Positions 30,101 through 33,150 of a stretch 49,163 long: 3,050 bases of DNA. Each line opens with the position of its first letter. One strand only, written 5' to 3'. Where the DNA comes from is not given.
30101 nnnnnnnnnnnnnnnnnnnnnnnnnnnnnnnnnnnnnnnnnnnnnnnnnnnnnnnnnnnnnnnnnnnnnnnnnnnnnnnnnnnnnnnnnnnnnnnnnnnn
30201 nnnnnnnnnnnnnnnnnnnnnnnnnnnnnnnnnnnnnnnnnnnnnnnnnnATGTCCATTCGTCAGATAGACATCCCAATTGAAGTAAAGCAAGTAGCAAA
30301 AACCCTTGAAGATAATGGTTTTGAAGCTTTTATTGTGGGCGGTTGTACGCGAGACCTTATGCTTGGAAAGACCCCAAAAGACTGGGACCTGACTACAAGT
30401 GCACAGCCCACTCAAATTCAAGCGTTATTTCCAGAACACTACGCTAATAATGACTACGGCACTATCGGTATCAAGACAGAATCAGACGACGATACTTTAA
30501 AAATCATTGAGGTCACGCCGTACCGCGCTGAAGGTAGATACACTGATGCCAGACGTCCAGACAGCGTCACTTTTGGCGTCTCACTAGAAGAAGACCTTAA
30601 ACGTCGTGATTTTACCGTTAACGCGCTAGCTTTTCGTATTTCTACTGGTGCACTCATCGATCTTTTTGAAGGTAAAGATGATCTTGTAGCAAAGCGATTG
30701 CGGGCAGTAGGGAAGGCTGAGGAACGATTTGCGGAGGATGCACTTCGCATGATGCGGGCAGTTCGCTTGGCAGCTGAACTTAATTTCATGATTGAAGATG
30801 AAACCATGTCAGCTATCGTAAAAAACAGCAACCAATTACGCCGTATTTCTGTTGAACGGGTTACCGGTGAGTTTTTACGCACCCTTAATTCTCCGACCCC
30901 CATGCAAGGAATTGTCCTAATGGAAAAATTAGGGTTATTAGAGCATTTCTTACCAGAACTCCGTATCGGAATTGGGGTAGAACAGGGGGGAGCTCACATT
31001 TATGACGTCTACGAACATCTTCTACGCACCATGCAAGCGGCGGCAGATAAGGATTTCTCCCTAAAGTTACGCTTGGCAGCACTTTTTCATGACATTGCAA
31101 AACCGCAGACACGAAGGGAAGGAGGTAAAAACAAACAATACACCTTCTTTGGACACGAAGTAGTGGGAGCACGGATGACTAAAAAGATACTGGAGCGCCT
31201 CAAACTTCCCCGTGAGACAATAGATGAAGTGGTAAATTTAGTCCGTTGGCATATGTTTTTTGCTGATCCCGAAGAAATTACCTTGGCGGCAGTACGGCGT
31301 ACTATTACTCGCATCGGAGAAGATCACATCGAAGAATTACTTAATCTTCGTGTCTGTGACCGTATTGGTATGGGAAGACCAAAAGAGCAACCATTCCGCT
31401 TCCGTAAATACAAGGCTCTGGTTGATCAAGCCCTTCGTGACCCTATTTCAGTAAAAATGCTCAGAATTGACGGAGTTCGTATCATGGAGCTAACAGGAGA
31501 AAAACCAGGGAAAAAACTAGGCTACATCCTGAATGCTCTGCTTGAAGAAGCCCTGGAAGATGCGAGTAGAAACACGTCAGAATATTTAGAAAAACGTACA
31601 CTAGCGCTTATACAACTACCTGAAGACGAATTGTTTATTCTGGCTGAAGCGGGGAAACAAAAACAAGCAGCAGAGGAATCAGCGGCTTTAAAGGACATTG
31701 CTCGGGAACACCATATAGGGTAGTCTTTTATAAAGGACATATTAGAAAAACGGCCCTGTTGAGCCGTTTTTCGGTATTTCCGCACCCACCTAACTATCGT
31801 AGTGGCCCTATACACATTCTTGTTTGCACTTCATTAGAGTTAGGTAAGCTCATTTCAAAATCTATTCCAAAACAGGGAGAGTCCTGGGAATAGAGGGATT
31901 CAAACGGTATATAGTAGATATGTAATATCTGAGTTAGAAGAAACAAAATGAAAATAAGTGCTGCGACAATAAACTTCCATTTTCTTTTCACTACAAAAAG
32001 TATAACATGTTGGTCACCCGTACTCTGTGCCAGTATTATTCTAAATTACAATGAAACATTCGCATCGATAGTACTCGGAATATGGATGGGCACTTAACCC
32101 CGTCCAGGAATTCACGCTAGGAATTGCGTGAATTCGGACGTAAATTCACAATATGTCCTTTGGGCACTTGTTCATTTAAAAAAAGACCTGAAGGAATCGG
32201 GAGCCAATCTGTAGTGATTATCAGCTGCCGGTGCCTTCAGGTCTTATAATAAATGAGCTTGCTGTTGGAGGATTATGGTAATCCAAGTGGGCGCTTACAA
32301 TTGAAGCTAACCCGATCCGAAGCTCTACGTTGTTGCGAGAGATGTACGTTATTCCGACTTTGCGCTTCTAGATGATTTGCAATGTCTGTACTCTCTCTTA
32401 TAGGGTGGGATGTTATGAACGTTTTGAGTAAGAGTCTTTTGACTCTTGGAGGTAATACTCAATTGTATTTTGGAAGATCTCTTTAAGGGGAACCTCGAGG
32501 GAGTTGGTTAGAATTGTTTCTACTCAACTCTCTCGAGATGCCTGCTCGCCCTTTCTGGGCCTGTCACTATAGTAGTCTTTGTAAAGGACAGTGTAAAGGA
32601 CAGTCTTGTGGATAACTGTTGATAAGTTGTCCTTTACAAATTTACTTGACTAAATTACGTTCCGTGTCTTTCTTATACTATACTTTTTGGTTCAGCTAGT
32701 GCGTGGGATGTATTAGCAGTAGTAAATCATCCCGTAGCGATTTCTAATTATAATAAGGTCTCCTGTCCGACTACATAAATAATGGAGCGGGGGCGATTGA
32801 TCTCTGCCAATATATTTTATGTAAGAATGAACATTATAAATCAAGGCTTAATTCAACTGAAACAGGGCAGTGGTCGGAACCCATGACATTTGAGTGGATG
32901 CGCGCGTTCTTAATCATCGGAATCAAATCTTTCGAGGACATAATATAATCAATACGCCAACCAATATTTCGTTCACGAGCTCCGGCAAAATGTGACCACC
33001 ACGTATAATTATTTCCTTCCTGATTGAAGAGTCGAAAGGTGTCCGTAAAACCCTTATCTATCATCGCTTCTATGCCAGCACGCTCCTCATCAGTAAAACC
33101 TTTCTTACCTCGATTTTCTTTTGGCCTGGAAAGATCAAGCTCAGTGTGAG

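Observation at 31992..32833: An 840 bp island with no ORF of 60 aa or more in any frame, packed with strong helices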

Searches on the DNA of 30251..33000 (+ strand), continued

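Call 55: search_with_rna_model(model_id=R1, sources=[window, L001, L002, L003, L004, L005, L007, L008, L009, L010, L011, L012, L013, L014, L015, L016, L017, L018, L019, L020, L021, L022, L023, L024, L025, L026, L027, L028, L029, L030, L031, L032, L033, L034, L035, L036, L037, L038, L039, L040, L041, L042, L043, L048, L052, L070, L071], max_evalue=1e-8, make_alignment=true)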
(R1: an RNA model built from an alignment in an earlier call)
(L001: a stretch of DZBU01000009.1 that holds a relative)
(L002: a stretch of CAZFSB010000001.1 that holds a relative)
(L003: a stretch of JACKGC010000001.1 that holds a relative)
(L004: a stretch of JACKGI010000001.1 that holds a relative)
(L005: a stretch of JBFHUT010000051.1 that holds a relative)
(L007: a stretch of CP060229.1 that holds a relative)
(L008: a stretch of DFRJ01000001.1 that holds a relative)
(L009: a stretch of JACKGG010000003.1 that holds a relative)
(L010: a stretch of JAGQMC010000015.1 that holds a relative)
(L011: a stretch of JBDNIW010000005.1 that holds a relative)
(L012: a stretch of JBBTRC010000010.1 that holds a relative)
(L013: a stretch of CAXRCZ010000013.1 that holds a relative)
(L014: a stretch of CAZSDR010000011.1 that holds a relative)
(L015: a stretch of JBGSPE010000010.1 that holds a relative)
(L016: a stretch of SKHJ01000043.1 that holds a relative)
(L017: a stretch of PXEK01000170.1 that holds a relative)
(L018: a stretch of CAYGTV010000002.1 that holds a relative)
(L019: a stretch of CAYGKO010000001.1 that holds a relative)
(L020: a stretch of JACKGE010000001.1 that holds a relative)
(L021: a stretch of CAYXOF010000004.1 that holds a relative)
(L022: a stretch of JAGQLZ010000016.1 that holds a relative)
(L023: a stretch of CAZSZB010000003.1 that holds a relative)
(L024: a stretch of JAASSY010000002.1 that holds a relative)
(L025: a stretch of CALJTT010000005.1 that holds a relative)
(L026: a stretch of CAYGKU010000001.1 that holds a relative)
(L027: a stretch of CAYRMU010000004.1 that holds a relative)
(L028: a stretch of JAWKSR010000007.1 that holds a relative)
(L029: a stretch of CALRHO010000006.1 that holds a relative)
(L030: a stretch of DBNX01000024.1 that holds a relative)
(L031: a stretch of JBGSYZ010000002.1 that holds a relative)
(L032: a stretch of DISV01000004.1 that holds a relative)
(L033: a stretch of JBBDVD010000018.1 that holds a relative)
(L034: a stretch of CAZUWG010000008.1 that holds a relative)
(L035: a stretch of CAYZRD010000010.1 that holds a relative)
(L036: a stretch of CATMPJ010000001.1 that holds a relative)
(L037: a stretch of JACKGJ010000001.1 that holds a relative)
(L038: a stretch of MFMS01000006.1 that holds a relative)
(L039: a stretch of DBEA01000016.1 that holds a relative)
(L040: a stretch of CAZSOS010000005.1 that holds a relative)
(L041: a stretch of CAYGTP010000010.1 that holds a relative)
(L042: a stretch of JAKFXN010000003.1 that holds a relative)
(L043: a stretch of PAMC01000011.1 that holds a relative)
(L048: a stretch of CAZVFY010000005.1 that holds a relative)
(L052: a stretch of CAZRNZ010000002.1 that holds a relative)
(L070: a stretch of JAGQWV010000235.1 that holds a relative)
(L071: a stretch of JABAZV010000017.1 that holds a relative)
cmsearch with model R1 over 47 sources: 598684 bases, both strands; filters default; matches with E-value up to 1e-8: 47.
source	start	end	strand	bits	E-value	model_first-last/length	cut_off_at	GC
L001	7746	7911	-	188.7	1.3e-51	1-166/166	no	0.47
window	32400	32565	-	186.4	5.7e-51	1-166/166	no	0.44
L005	5109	5279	-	181.7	1.3e-49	1-166/166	no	0.46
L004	7955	8122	-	179.6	5.3e-49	1-166/166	no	0.41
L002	7978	8149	-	179.5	5.5e-49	1-166/166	no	0.47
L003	8114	8283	-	168.5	8e-46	1-166/166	no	0.48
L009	8020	8188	-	164.1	1.4e-44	1-166/166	no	0.42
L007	8245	8418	-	153.5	1.7e-41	1-166/166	no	0.44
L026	8436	8592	-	152.3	3.7e-41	1-166/166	no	0.41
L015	7858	8010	-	145.7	2.8e-39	1-166/166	no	0.41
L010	8104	8279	-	144.3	7.4e-39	1-166/166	no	0.45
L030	5942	6095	-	143.2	1.5e-38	1-166/166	no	0.42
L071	8405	8573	-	141.3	5.2e-38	1-166/166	no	0.43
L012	7885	8054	-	129.4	1.3e-34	1-166/166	no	0.44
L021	7856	8005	-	124.5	3.4e-33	1-166/166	no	0.47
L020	7967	8122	-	123.8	5.6e-33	1-166/166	no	0.46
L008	7850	8088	-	119.4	1e-31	1-166/166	no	0.41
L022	5550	5705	-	119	1.3e-31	1-166/166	no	0.38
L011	7870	8032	-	117.6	3.2e-31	1-166/166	no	0.46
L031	7326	7482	-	116.4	7.5e-31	1-166/166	no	0.41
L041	8021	8172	-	115.9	1.1e-30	1-166/166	no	0.43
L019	8337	8486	-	110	4.9e-29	1-166/166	no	0.43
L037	7983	8128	-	105.6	9.3e-28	1-166/166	no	0.45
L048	7672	7824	-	104.6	1.8e-27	1-166/166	no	0.46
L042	8032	8153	-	104.3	2.2e-27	1-166/166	no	0.41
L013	7686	7854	-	103.6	3.4e-27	1-166/166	no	0.46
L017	2947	3102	-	99.7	4.7e-26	1-166/166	no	0.4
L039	8444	8601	-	91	1.4e-23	1-166/166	no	0.42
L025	7665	7822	-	85.5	5.6e-22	1-166/166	no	0.47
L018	7798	7987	-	83.1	2.7e-21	1-166/166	no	0.39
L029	2251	2402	-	80.4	1.6e-20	1-166/166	no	0.49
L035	7856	8011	-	78.2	6.7e-20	1-166/166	no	0.44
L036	7864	8056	-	76.7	1.8e-19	1-166/166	no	0.45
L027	4183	4327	-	69.8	1.8e-17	1-166/166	no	0.48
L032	8072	8173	-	67.7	7e-17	1-166/166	no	0.45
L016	2979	3124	-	66.8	1.3e-16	1-166/166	no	0.38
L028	8038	8153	-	65.2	3.8e-16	1-166/166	no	0.47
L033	6440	6546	-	63.1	1.5e-15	1-166/166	no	0.47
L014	3003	3101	-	63.1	1.5e-15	1-166/166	no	0.44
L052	8639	8742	-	62.9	1.8e-15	1-166/166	no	0.44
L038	8235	8337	-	60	1.2e-14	1-166/166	no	0.45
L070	8301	8478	-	57.3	7.1e-14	1-166/166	no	0.46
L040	8443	8548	-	55.9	1.8e-13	1-166/166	no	0.45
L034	6272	6415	-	53.3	1e-12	1-166/166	no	0.34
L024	8488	8602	-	52.4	1.8e-12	1-166/166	no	0.46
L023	5256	5394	-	45.2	2.1e-10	1-166/166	no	0.47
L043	7892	8128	-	41.2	3e-09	1-166/166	no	0.47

Alignment A4: 47 matches aligned to the model, 391 columns, each read 5' to 3' on its own strand. Consensus structure (alignment columns), stored with it:
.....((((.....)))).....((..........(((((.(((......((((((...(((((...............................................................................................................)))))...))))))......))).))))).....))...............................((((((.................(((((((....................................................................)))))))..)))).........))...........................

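Call 65: search_with_rna_model(model_id=R1, sources=[L075, L076, L077, L078, L079, L080, L081, L082, L083, L084, L085, L086, L087, L088, L089, L090, L091, L092, L093, L094, L095, L096, L097, L098, L099, L100, L101, L102, L103, L104, L105, L106, L107, L108, L109, L110, L111, L112, L113, L114, L115, L116, L117, L118, L119, L120, L121, L122, L123, L124, L125, L126, L127, L128, L129, L130, L131, L132, L133], max_evalue=0.000001)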
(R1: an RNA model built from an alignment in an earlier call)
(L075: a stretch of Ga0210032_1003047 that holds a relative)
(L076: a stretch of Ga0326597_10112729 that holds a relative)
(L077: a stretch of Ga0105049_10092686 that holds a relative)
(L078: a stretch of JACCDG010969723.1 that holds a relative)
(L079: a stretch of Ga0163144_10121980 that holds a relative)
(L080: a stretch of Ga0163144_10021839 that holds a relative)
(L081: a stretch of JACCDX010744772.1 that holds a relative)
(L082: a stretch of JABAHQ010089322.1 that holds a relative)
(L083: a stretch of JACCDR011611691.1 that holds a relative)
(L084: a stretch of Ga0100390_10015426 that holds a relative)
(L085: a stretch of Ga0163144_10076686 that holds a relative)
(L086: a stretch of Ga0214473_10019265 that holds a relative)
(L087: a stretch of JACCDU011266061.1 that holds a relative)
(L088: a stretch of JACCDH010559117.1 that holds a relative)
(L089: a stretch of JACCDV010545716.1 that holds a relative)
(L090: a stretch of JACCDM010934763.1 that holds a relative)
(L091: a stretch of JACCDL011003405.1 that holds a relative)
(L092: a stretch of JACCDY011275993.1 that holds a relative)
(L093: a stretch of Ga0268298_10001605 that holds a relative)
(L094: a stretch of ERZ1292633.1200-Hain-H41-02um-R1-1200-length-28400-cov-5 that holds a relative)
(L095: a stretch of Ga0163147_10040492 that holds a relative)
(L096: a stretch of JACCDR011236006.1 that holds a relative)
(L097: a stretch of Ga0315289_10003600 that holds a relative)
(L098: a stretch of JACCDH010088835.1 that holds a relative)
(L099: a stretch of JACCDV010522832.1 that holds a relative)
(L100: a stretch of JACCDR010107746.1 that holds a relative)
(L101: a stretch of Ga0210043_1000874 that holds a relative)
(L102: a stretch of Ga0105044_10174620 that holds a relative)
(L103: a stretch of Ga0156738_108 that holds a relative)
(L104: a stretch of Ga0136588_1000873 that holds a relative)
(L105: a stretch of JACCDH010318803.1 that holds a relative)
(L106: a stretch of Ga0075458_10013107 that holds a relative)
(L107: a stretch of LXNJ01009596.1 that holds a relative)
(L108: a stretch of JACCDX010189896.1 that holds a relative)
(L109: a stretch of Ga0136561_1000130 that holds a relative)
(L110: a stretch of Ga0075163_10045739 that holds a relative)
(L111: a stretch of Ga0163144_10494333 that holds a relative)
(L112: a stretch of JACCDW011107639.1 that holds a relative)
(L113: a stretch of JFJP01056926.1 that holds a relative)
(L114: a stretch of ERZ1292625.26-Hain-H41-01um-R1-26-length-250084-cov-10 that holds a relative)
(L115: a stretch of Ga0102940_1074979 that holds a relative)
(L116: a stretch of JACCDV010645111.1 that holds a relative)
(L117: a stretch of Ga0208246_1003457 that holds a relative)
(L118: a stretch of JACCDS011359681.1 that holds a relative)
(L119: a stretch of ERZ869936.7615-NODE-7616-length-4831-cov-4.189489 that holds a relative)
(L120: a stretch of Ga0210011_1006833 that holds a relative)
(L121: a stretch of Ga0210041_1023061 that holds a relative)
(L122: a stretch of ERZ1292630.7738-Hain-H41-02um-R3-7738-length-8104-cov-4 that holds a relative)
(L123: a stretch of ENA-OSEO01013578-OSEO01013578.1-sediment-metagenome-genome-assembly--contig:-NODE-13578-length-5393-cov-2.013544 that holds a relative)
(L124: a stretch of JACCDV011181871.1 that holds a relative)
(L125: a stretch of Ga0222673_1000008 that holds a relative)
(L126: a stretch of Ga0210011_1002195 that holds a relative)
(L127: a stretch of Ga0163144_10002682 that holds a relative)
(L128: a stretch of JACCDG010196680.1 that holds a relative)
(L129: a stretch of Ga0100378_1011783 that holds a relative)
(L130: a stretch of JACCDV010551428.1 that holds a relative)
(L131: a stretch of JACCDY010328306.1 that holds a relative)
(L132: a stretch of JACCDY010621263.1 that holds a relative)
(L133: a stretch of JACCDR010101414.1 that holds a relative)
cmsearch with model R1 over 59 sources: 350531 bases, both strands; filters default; matches with E-value up to 0.000001: 58.
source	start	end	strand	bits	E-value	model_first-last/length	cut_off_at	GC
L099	620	785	-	171.7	5.6e-47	1-166/166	no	0.44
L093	1905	2070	-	169.8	2e-46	1-166/166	no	0.45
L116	3179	3330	+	161.7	4.2e-44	1-166/166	no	0.45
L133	397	554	+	151.5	3.5e-41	1-166/166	no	0.46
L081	1088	1242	+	146.8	7.8e-40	1-166/166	no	0.46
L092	266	420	-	146.8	7.8e-40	1-166/166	no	0.46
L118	114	268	+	146.8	7.8e-40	1-166/166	no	0.46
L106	1889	2046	+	146.3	1.1e-39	1-166/166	no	0.42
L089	1850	2011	-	145.9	1.5e-39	1-166/166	no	0.41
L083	6004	6159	-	144.3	4.3e-39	1-166/166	no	0.46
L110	3488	3643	+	141.5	2.7e-38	1-166/166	no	0.45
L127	2583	2762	-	137.9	2.9e-37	1-166/166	no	0.42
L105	2740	2908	-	134.5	2.7e-36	1-166/166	no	0.44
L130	78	236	-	132.6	9.6e-36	1-166/166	no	0.44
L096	898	1077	-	132.2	1.3e-35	1-166/166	no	0.42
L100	3556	3720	-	131.9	1.5e-35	1-166/166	no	0.4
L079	1297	1454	+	129.8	6.1e-35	1-166/166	no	0.43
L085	1190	1349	+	129.7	6.4e-35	1-166/166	no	0.41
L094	6099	6268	+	129.4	7.8e-35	1-166/166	no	0.44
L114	271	440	+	129.4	7.8e-35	1-166/166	no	0.44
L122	3975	4144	-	129.4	7.8e-35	1-166/166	no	0.44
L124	1335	1485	+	127.4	3.1e-34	1-166/166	no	0.43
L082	1958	2143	+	126.7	4.9e-34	1-166/166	no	0.41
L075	1377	1528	+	126.4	5.9e-34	1-166/166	no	0.43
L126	4003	4154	-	126.4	5.9e-34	1-166/166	no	0.43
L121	1912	2063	+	125.6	1e-33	1-166/166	no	0.45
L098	762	931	-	122.9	5.8e-33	1-166/166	no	0.45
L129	5252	5405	+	120.6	2.7e-32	1-166/166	no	0.44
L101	873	1026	-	119.7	4.9e-32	1-166/166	no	0.44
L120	2189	2342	-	119.7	4.9e-32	1-166/166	no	0.44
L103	247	397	+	118.9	8.5e-32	1-166/166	no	0.44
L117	325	475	+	118.9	8.5e-32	1-166/166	no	0.44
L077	1682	1834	+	116.4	4.2e-31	1-166/166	no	0.47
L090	1778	1920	+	115.5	8e-31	1-166/166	no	0.46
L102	292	445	+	114.2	1.8e-30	1-166/166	no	0.48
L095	1713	1865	+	111.4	1.2e-29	1-166/166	no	0.44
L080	11508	11660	+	108.4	8.8e-29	1-166/166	no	0.44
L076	1559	1706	-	106.5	3.1e-28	1-166/166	no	0.43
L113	1630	1792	-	105.8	4.9e-28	1-166/166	no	0.37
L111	57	209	+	103.2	2.7e-27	1-166/166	no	0.48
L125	1474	1626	+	91.2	7.4e-24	1-166/166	no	0.42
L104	7277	7432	+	78.7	3e-20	1-166/166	no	0.48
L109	432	587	+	78.7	3e-20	1-166/166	no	0.48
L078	646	790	-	77.3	7.1e-20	1-166/166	no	0.45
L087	646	790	-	77.3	7.1e-20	1-166/166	no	0.45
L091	11706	11850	+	69.8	1.1e-17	1-166/166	no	0.48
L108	1776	1920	+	69.8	1.1e-17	1-166/166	no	0.48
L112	1022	1166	-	69.8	1.1e-17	1-166/166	no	0.48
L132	8062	8206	-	69.8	1.1e-17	1-166/166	no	0.48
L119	2110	2257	+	69.2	1.6e-17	1-166/166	no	0.41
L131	7075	7218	-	67.2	5.6e-17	1-166/166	no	0.45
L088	3463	3606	-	64.4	3.7e-16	1-166/166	no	0.44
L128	1204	1347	+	64.4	3.7e-16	1-166/166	no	0.44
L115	941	1088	-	62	1.8e-15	1-166/166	no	0.43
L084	1612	1755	-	58.6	1.7e-14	1-166/166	no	0.44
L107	3417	3567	-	56.3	8e-14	1-166/166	no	0.39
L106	1912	1965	-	34.5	1.4e-07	24-77/166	no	0.48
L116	3202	3255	-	33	4e-07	24-77/166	no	0.48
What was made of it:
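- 32178..32562 (-): Structured ncRNA gene, about 385 nt (predicted start about 32562, end after the U-tract at 32178). Homologues in 47 genomes and 56 metagenome contigs (calls 55, 65).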

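Call 69: build_rna_model(alignment_id=A5, structure=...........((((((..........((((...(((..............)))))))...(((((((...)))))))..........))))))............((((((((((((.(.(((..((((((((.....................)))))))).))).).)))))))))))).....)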
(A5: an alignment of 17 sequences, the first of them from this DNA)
Model R2 built from alignment A5 (17 sequences, 187 columns); structure: as given.
model positions 159; base pairs 44; branch points 2; effective number of sequences 2.11; information 0.59 bits per position. Calibrated on 0.2 Mb of random sequence (short: E-values are rough).
structure used (alignment columns):
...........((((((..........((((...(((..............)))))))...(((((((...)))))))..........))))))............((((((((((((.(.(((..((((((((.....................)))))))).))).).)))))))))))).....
